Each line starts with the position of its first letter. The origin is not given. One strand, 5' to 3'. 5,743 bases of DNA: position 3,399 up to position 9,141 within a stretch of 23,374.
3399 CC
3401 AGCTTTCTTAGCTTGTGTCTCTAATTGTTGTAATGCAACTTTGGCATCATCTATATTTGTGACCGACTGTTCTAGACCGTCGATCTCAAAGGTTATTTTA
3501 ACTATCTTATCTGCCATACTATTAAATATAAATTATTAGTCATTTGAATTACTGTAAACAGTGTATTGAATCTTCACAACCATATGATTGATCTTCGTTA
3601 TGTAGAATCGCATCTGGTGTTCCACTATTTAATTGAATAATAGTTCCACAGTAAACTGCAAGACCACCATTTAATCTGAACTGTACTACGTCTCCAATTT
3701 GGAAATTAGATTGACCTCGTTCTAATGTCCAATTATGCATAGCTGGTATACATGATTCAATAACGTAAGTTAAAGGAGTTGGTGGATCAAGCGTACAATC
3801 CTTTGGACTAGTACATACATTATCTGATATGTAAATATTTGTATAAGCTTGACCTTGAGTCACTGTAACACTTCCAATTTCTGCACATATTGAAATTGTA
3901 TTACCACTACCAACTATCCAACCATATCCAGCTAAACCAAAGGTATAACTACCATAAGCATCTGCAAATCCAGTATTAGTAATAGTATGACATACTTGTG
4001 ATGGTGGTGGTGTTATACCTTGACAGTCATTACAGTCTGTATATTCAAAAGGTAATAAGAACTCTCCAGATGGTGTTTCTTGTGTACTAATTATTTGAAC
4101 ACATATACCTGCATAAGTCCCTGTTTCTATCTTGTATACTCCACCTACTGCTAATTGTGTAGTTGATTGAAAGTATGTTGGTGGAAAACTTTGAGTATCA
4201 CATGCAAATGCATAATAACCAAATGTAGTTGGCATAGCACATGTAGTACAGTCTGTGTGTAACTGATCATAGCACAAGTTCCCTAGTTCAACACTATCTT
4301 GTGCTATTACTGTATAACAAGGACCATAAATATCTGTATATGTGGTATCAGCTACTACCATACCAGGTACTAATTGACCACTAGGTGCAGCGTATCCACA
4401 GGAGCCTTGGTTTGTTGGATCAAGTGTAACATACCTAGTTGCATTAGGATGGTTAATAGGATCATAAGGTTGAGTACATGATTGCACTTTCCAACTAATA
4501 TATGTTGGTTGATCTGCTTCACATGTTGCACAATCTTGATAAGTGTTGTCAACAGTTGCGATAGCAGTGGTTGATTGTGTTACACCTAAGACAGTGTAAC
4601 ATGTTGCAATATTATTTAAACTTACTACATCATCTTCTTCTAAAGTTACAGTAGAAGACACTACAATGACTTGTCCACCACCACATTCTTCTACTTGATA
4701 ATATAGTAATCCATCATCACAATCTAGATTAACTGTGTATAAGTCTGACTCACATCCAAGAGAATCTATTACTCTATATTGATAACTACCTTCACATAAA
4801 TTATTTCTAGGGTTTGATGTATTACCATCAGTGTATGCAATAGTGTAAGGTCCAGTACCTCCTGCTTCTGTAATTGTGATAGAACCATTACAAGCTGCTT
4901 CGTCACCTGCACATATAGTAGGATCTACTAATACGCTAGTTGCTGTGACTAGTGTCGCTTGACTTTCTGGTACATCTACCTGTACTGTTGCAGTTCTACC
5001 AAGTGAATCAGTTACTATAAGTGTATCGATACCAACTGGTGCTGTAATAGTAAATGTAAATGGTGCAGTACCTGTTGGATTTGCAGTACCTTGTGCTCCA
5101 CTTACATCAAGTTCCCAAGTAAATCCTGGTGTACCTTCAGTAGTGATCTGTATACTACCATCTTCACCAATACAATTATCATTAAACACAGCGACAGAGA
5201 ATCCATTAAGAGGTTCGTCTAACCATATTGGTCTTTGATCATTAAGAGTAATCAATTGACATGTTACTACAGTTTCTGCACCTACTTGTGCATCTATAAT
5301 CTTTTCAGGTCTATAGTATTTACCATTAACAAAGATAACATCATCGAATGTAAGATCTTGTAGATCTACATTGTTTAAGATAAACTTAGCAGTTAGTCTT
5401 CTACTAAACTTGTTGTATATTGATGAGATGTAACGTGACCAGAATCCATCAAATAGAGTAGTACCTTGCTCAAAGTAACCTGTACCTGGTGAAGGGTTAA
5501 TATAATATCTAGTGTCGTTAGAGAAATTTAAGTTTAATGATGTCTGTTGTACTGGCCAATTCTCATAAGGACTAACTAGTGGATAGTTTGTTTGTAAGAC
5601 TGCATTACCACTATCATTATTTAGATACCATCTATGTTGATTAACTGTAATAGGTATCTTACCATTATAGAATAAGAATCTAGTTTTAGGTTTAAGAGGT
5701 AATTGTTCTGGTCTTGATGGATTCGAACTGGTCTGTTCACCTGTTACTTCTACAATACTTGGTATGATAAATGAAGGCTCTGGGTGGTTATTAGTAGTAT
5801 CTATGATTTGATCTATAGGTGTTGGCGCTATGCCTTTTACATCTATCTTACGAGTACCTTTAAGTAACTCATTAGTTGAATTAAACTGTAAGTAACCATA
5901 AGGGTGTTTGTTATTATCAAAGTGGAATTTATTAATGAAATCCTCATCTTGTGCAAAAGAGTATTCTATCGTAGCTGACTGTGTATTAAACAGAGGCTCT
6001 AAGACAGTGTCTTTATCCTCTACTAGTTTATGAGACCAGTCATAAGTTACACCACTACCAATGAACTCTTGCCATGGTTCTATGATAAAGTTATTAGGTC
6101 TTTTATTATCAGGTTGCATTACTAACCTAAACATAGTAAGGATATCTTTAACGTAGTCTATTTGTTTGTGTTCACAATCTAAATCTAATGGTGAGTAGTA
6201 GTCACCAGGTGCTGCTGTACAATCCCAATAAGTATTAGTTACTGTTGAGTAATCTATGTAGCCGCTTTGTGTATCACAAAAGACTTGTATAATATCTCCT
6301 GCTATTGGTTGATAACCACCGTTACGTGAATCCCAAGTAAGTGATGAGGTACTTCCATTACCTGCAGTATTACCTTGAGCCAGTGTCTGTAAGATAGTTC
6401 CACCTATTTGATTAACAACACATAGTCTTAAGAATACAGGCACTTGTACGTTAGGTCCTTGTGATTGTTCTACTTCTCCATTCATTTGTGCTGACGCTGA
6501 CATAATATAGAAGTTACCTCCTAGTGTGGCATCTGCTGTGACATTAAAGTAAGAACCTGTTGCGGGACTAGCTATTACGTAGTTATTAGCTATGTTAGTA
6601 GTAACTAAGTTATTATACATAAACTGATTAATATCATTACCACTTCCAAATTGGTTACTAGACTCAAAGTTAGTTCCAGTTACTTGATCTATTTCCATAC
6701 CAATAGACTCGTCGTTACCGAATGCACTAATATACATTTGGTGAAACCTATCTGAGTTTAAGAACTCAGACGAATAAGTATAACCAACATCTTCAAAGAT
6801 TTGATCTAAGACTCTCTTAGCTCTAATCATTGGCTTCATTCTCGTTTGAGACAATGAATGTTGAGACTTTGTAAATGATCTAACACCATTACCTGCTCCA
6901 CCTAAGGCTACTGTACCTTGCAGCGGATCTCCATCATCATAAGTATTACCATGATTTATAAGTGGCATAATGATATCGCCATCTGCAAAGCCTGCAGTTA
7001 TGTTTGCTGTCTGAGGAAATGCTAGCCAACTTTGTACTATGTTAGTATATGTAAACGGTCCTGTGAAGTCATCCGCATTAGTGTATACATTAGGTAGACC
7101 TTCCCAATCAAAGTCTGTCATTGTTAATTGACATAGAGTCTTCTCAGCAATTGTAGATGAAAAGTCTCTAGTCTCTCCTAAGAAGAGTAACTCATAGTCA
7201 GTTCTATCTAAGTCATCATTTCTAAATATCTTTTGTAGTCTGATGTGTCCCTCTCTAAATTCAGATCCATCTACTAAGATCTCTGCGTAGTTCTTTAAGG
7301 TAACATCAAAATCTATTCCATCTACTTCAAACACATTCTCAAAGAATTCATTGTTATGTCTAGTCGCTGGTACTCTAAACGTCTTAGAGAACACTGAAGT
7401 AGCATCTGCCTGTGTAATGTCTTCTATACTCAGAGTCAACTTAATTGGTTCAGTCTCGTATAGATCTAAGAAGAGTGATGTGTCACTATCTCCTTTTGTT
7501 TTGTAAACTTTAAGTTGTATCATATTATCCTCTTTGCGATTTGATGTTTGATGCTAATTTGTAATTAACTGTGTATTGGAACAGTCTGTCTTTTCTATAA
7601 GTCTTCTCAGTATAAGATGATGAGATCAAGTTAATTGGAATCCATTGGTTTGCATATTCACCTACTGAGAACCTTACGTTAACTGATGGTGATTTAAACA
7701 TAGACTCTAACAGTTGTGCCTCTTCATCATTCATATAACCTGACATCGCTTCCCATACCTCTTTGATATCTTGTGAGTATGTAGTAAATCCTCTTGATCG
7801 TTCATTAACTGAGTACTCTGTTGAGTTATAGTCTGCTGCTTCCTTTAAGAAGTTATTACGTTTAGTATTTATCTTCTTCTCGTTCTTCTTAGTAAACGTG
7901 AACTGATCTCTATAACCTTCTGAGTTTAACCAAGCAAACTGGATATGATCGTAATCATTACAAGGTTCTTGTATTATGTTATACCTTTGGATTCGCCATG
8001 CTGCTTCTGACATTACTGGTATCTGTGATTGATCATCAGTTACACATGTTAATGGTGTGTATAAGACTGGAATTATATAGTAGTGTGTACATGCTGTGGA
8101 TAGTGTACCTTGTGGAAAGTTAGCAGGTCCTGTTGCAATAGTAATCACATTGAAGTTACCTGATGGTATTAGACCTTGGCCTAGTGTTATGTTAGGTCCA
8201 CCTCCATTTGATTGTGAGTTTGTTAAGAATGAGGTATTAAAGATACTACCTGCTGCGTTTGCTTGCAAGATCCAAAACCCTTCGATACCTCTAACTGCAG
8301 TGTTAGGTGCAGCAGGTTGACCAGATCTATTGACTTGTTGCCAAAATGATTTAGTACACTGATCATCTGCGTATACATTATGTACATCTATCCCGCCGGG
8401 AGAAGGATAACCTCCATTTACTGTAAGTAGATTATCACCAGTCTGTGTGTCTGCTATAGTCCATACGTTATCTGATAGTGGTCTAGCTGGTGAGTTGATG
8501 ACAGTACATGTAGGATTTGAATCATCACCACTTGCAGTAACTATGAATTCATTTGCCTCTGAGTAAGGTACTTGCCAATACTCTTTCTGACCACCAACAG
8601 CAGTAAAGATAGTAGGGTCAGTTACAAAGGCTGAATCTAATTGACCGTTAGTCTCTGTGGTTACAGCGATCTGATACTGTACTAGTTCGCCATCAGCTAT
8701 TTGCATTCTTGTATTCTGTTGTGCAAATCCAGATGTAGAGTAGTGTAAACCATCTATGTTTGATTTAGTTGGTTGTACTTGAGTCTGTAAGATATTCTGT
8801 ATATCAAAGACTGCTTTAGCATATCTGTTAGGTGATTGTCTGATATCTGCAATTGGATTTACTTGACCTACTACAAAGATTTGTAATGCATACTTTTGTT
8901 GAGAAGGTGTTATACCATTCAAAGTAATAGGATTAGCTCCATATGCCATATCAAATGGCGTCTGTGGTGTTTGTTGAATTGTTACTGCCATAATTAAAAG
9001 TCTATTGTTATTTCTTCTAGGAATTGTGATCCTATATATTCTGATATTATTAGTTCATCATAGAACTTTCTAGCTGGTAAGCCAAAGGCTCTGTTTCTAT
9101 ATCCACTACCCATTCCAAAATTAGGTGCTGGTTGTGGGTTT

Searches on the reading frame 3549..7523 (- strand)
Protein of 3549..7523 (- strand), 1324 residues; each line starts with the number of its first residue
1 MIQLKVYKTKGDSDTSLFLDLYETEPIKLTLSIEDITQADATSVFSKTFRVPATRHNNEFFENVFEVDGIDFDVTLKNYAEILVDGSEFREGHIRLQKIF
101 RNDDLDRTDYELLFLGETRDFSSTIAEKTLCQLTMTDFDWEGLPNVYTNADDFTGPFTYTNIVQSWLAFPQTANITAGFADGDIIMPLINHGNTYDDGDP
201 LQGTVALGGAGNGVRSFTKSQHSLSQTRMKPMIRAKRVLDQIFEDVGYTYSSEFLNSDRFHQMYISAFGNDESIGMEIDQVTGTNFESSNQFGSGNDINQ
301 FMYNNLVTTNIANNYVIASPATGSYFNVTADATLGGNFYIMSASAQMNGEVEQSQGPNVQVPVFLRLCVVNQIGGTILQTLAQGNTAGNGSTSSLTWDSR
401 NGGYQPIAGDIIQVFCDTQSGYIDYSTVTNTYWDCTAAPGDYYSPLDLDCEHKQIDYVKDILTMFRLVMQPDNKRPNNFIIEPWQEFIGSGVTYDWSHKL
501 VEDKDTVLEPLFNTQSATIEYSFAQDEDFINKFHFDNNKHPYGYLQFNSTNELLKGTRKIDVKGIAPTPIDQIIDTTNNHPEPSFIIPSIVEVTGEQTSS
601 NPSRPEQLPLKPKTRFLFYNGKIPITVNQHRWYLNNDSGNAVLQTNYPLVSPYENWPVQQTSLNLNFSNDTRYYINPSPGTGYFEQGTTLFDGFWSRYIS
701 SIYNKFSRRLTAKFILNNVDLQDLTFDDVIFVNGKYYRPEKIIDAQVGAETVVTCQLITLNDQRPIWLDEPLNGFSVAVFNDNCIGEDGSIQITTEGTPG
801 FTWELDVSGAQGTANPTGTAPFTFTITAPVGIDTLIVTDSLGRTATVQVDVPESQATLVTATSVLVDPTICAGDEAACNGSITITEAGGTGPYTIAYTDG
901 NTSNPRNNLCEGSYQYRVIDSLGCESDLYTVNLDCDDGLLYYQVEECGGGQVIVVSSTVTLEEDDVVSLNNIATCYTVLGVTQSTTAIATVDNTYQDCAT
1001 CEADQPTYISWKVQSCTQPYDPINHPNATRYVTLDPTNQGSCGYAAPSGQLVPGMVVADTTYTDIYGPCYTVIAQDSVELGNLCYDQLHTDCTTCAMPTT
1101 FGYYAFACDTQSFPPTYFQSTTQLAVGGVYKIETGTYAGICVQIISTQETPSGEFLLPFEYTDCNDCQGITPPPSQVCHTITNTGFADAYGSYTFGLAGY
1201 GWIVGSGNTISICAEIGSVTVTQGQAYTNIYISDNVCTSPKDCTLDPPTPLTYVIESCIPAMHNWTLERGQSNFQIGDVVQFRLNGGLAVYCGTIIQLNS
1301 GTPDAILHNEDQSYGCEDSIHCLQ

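Call 33: search_protein_families(library=phrogs, proteins=[window:3549-7523:-], max_evalue=0.001)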
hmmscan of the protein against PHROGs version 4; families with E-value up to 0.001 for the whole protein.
window:3549-7523:- (1324 aa): 0 families

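Call 84: search_protein_families(library=pfam, proteins=[window:3549-7523:-], max_evalue=0.01)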
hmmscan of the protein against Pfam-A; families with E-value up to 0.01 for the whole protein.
window:3549-7523:- (1324 aa): 1 family
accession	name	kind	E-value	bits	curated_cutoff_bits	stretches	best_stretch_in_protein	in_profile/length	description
PF13573.12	SprB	-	0.00088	19.3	28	1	871-902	9-37/37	SprB repeat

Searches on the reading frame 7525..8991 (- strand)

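Call 33: search_protein_families(library=phrogs, proteins=[window:7525-8991:-], max_evalue=0.001)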
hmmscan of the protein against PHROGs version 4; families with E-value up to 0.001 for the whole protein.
window:7525-8991:- (488 aa): 0 families

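Call 84: search_protein_families(library=pfam, proteins=[window:7525-8991:-], max_evalue=0.01)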
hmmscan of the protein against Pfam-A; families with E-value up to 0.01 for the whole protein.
window:7525-8991:- (488 aa): 2 families
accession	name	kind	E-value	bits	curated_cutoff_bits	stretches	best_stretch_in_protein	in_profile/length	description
PF10378.14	RRM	-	0.00087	19.4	21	1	5-19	1-15/52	Putative RRM domain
PF22184.2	CBM_56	-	0.0017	18.9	27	1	68-110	11-54/75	Carbohydrate binding module family 56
